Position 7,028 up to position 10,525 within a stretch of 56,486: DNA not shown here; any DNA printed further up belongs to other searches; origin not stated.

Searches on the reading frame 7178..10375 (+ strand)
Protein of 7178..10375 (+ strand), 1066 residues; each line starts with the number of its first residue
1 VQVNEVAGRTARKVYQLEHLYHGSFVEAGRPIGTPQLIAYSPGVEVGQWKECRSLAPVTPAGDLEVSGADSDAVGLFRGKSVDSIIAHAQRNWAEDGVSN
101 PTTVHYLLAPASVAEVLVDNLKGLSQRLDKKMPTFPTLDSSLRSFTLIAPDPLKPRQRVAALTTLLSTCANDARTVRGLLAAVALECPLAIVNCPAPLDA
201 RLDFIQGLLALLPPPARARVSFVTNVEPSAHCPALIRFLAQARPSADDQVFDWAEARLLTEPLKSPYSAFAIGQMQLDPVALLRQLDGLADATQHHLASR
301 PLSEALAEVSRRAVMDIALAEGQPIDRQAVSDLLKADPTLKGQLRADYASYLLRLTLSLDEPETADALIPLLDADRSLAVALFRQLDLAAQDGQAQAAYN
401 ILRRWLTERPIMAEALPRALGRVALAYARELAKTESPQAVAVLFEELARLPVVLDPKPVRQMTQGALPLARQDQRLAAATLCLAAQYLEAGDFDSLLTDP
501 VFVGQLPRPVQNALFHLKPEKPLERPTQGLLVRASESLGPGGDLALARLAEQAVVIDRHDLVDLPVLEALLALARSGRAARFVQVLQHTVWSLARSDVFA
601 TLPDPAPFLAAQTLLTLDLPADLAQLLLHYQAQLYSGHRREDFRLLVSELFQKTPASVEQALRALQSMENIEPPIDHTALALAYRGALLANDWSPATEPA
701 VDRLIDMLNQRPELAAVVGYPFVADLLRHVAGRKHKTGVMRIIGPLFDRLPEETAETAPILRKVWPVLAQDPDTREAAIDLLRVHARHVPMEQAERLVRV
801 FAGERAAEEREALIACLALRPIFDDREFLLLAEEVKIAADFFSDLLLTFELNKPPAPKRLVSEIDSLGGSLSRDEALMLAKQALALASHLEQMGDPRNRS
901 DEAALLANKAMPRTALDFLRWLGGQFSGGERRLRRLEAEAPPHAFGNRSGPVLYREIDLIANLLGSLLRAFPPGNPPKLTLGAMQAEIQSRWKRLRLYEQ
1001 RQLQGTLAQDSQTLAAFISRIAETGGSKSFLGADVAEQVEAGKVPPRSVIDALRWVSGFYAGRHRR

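Call 7: search_protein_families(library=pfam, proteins=[window:7178-10375:+], max_evalue=0.01)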
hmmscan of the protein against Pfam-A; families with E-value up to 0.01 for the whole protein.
window:7178-10375:+ (1066 aa): 0 families

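Call 13: search_protein_families(library=pfam, proteins=[window:7178-10375:+], max_evalue=10)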
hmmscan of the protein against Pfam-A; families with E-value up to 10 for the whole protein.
window:7178-10375:+ (1066 aa): 3 families
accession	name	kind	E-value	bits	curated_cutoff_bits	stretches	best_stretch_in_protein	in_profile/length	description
PF20014.4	GAP1-M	-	0.054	14.2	24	1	180-244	16-84/101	GTPase-associated protein 1, middle domain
PF19969.4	VMAP-M8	-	2.1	9.3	27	0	759-813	32-86/97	vWA-MoxR associated protein middle region (VMAP-M) 8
PF25607.1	DUF7939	-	2.4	9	27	1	381-427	3-43/81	Domain of unknown function (DUF7939)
